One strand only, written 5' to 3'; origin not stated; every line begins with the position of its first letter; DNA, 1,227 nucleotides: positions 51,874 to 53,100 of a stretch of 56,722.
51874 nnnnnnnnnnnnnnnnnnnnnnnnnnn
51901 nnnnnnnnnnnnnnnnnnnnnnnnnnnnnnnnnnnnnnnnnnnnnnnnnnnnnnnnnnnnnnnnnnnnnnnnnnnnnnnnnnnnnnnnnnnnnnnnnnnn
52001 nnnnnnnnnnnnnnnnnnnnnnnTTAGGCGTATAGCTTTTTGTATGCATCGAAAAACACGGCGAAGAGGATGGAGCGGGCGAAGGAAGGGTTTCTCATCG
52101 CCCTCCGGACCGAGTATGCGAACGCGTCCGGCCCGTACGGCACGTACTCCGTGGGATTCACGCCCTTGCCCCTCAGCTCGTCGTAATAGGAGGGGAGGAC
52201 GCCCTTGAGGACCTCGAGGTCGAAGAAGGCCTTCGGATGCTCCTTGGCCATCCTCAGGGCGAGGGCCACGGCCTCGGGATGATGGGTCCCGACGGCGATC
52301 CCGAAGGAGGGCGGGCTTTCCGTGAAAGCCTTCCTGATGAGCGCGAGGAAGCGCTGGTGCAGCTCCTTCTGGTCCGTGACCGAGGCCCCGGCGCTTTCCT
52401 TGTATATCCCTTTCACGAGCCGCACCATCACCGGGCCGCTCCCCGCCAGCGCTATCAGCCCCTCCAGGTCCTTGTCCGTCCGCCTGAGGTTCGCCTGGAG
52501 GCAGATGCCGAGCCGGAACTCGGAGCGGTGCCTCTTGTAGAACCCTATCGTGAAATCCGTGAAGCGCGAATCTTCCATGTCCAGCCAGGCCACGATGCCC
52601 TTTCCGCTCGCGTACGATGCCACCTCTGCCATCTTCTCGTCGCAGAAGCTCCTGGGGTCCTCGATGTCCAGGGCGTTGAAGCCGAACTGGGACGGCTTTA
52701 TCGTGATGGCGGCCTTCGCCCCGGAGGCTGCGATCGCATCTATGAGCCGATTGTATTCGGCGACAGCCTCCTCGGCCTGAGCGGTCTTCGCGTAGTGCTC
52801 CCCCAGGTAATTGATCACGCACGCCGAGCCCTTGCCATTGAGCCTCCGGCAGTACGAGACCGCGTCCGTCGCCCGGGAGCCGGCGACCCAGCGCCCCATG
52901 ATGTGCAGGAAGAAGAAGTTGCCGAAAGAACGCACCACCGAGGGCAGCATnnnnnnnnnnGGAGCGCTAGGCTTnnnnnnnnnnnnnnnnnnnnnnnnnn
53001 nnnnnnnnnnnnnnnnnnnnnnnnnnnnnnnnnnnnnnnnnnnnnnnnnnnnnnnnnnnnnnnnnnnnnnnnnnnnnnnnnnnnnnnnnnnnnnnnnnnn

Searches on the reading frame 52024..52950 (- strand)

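Call 88: search_protein_families(library=pfam, proteins=[window:52024-52950:-], max_evalue=0.00001)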
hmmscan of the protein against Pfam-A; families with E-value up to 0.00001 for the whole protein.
window:52024-52950:- (308 aa): 1 family
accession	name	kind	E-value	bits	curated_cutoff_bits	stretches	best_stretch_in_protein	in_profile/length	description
PF01619.24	Pro_dh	-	1.6e-26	93.9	27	1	34-288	5-270/278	Proline dehydrogenase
